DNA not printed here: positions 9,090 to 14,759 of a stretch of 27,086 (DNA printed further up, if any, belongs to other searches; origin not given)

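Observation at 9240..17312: Three-gene operon: NfeD-like YqiJ, flotillin, and a 1789-aa AAA+ giant protein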

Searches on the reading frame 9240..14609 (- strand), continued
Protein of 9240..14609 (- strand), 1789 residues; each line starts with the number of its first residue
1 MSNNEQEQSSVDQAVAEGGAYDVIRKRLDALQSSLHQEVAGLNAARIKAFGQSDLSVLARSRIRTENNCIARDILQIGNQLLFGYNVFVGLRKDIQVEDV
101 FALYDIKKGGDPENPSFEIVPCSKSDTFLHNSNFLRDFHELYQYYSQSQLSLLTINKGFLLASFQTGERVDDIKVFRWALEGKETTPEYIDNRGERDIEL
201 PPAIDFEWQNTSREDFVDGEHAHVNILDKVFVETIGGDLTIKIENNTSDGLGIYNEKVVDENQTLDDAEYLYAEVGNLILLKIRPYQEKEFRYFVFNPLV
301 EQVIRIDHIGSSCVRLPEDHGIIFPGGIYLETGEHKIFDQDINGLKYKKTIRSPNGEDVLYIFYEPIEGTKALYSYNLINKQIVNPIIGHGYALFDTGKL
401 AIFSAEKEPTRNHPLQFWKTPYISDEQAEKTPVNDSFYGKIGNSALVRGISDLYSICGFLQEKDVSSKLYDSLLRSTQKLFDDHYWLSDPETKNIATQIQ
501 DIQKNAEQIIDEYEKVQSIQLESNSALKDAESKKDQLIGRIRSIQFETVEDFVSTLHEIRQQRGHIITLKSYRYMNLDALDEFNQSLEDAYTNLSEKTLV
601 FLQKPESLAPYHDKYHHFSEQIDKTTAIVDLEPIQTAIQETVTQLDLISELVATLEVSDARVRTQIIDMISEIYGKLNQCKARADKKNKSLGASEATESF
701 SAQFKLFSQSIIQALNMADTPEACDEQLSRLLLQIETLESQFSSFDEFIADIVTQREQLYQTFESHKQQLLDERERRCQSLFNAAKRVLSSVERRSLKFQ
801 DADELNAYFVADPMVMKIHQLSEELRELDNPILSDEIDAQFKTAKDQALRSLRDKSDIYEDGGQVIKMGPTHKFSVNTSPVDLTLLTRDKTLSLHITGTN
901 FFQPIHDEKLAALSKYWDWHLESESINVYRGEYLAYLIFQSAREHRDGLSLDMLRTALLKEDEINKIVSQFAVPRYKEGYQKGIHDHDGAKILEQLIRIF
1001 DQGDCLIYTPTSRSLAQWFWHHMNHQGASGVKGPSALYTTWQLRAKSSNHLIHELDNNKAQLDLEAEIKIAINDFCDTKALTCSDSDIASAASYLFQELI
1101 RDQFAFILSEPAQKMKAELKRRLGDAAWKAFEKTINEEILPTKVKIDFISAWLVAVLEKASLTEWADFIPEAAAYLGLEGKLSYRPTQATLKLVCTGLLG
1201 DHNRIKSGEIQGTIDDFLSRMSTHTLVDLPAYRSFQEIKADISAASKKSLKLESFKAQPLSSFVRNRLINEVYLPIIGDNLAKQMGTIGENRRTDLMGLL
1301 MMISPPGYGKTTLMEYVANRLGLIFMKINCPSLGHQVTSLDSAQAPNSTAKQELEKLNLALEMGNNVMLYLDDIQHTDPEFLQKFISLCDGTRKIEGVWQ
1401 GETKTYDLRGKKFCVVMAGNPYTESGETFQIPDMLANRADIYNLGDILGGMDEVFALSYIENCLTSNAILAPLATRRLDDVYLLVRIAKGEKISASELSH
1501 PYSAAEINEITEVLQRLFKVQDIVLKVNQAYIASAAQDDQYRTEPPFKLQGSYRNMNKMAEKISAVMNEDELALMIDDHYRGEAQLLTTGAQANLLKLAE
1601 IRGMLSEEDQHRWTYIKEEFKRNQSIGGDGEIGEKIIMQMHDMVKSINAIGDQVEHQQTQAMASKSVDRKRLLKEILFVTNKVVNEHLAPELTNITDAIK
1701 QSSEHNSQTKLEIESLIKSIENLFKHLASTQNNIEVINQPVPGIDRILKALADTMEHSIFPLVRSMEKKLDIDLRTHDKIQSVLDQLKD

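Call 88: search_solved_structures(query=A5, max_evalue=0.01, show_alignments=2)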
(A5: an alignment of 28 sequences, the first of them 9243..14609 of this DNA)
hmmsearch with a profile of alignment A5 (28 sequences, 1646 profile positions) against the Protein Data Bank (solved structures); distinct sequences matched with E-value up to 0.01: 10.
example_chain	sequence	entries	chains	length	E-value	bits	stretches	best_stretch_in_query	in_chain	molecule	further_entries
1ixr_C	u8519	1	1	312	0.0026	18.3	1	1279-1313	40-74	RuvB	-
1ixs_B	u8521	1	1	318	0.0027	18.3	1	1279-1313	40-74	RuvB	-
8efv_D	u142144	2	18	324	0.0028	18.2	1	1279-1313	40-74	Holliday junction ATP-dependent DNA helicase RuvB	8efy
1hqc_A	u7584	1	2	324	0.0028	18.2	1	1279-1313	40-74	RUVB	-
7swl_A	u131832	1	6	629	0.0042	17.6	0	1247-1313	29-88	Rix7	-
9dx3_A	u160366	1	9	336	0.0042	17.6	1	1274-1313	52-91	Holliday junction branch migration complex subunit RuvB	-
9bji_A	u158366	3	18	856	0.0044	17.6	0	1280-1313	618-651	Nuclear valosin-containing protein-like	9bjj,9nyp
9dx4_A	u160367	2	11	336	0.0045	17.5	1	1274-1313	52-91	Holliday junction branch migration complex subunit RuvB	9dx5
7t3i_A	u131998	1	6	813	0.0061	17.1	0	1247-1313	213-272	Rix7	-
6mat_A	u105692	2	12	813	0.0061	17.1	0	1247-1313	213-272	Rix7 mutant | Rix7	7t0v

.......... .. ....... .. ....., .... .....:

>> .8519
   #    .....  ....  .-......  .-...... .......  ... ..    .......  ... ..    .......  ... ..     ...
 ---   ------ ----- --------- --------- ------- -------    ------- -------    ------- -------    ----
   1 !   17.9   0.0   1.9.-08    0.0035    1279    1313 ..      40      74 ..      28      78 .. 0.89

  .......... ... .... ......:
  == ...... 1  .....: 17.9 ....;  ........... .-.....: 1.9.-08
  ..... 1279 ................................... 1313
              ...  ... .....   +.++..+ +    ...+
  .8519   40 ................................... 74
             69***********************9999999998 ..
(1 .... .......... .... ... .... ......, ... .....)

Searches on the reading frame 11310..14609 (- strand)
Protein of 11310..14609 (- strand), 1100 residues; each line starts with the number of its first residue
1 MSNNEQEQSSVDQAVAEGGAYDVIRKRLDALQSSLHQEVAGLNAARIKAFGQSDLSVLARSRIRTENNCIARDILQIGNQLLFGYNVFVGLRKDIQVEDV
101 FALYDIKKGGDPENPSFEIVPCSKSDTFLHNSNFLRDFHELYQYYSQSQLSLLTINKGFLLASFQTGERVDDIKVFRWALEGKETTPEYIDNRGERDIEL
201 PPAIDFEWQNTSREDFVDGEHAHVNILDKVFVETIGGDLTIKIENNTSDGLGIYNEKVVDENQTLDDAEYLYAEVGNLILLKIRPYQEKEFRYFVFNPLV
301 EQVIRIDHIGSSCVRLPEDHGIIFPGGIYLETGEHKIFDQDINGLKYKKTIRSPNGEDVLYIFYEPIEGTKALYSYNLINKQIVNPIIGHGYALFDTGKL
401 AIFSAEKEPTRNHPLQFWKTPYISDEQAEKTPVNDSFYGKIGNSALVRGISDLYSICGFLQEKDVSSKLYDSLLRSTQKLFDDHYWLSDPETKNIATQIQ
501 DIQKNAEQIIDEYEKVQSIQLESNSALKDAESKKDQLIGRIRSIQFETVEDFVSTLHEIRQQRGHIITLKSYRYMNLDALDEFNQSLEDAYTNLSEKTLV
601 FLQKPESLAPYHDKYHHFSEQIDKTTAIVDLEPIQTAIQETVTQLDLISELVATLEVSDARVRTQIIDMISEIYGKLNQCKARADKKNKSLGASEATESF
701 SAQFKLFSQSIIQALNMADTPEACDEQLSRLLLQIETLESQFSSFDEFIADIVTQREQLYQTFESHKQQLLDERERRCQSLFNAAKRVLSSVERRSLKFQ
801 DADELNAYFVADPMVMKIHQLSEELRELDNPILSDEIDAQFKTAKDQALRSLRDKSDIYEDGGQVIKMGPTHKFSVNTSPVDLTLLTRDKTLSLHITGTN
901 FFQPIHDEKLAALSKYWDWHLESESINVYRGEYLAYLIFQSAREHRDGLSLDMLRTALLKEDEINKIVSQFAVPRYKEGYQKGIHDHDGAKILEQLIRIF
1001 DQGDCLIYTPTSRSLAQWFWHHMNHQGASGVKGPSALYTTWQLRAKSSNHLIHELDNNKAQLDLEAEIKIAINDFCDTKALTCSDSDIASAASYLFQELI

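Call 74: predict_structure(alignment_id=A4)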
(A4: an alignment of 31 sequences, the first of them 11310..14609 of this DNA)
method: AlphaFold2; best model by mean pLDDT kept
length: 1100 residues; sequences in the alignment: 31
mean_pLDDT: 72.8   pTM: 0.37
mean pLDDT of the five models: 72.8, 72.5, 68.7, 67.8, 64.5
residues with pLDDT >= 90: 61; 70-90: 658; 50-70: 257; < 50: 124
segments of 3 or more residues with pLDDT < 50: 1-16, 89-91, 181-185, 191-204, 246-248, 317-319, 332-334, 336-356, 366-368, 856-881, 919-928, 978-981, 1027-1036
pLDDT, mean of each block of 10 residues (from residue 1): 39 50 76 89 82 67 64 69 66 67 75 66 76 76 67 66 65 63 50 37 61 80 84 86 61 81 85 82 88 82 72 54 56 46 41 49 53 60 57 60 60 67 56 71 75 83 69 84 83 89 83 75 86 86 76 85 86 82 88 84 80 86 79 83 81 67 79 85 77 65 79 84 89 86 78 85 88 87 91 86 85 89 89 89 87 51 29 28 59 66 73 57 45 83 79 83 86 64 72 80 64 87 60 53 83 72 88 84 85 87
secondary structure, 60 per line:
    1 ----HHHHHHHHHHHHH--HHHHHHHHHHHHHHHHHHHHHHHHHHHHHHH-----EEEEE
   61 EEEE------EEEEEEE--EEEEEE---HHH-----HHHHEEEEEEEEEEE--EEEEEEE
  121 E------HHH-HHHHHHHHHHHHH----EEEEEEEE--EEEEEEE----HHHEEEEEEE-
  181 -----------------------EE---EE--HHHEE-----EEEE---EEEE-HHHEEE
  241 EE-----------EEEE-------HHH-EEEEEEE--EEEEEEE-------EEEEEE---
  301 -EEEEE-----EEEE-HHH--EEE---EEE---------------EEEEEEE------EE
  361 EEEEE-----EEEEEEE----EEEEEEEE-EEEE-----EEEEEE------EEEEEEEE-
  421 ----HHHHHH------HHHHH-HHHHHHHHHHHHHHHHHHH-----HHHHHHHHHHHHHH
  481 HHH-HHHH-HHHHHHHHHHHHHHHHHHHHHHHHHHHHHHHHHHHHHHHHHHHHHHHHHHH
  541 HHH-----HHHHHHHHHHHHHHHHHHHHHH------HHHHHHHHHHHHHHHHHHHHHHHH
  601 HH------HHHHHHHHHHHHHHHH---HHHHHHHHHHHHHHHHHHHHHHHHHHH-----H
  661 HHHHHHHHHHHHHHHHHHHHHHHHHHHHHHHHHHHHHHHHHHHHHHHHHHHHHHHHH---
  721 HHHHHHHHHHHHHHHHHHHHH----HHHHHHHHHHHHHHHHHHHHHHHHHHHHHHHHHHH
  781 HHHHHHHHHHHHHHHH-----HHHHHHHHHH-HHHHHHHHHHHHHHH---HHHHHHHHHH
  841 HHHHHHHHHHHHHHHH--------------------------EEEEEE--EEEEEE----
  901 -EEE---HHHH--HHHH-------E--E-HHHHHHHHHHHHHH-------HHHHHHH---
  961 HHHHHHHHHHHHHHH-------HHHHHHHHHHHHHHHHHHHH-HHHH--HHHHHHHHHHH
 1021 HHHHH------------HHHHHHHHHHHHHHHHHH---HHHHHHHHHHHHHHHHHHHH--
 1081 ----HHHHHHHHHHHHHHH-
elements in order (helices of 4 or more, strands of 3 or more residues): H5-17 H20-50 E56-64 E71-77 E80-85 H97-100 E101-111 E114-121 H132-144 E149-156 E159-165 E173-179 E223-226 E230-233 E238-242 E254-257 E269-275 E278-284 E292-297 E302-306 E312-315 E322-324 E328-330 E346-352 E359-365 E371-377 E382-389 E391-394 E400-405 E412-419 H425-430 H437-441 H443-461 H467-483 H485-488 H490-543 H549-570 H577-602 H609-624 H628-654 H660-717 H721-741 H746-796 H802-811 H813-827 H831-856 E883-888 E891-896 E902-904 H908-911 H914-917 H930-943 H951-957 H961-975 H983-1002 H1004-1007 H1010-1025 H1038-1055 H1059-1078 H1085-1099
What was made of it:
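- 13155..14507 (-): DUF3686 region (residues 35-485). An N-terminal helix is followed by a beta-rich, propeller-like domain (strands at residues 56-419). AlphaFold model (call 74).
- Checked: The AlphaFold model of residues 1-1100 shows a beta-rich region at 56-419 followed by long helices at 425-856 (call 74).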

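Call 76: fold_search(model_id=the predicted structure, library=pdb)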
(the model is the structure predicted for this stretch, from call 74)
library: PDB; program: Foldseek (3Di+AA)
matches with E <= 10: 376; with E <= 0.001: 9
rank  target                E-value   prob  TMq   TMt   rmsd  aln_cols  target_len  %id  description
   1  9a2d_C                4.2e-06  0.60  0.06  0.06  55.8      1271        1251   11  Modeling of the ciliary Intraflagellar transport-A complex (released 2024-05-10)
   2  8glv_DA               1.2e-05  0.97  0.12  0.04  47.4      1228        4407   11  96-nm repeat unit of doublet microtubules from Chlamydomonas reinhardtii flagella (released 2023-05-31)
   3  8j07_i9               1.6e-05  0.63  0.07  0.06  73.7      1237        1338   11  96nm repeat of human respiratory doublet microtubule and associated axonemal complexes (released 2023-07-26)
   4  8bbe_E                2.2e-05  0.75  0.08  0.08  35.0      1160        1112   10  Structure of the IFT-A complex; IFT-A2 module (released 2022-12-21)
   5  7k58_C                1.9e-04  0.87  0.12  0.05  62.3      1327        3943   10  Structure of outer-arm dyneins bound to microtubule with microtubule binding state 1(MTBS-1) (released 2021-09-29)
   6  7tbk_A5               1.9e-04  0.54  0.08  0.08  49.1      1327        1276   10  Composite structure of the dilated human nuclear pore complex (NPC) symmetric core generated with a 37A in situ cryo- (released 2022-06-15)
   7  7tbl_A5               2.0e-04  0.54  0.08  0.08  49.1      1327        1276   10  Composite structure of the human nuclear pore complex (NPC) cytoplasmic face generated with a 12A cryo-ET map of the  (released 2022-06-22)
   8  7k5b_C                2.7e-04  0.82  0.11  0.05  63.5      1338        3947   10  Structure of outer-arm dynein bound to microtubule doublet in microtubule binding state 2 (MTBS-2) (released 2021-09-29)
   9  4xmm_E                3.0e-04  0.82  0.11  0.12  36.1      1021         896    9  Structure of the yeast coat nucleoporin complex, space group C2 (released 2015-03-25)
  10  5o51                  1.2e-03  1.00  0.13  0.34  15.8       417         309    8  AfRom2 CNH domain (released 2018-06-13)
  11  9y6s_7L               1.3e-03  0.35  0.09  0.07  75.5      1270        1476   11  96-nm repeat of the Leishmania tarentolae doublet microtubule (released 2025-12-17)
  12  7ne5                  1.6e-03  0.87  0.10  0.13  25.4       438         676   12  catalytically non active S532A mutant of oligopeptidase B from S. proteomaculans with modified hinge region (released 2021-03-31)
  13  4c8s_A                1.9e-03  0.80  0.10  0.18  19.3       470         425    9  Crystal structure of the C-terminal region of yeast Ctf4 (released 2014-04-30)
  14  4c93_A                2.8e-03  0.75  0.09  0.17  18.4       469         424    9  Crystal structure of the carboxy-terminal domain of yeast Ctf4 bound to Pol alpha. (released 2014-04-30)
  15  9fqr_H9               3.4e-03  0.15  0.07  0.05  77.9      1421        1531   11  96-nm repeat of axonemal doublet microtubules from bovine sperm (released 2025-03-26)
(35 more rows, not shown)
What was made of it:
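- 13155..14507 (-): The Foldseek matches are beta-propeller or propeller-plus-helical-repeat proteins at very low TM-scores (call 76).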
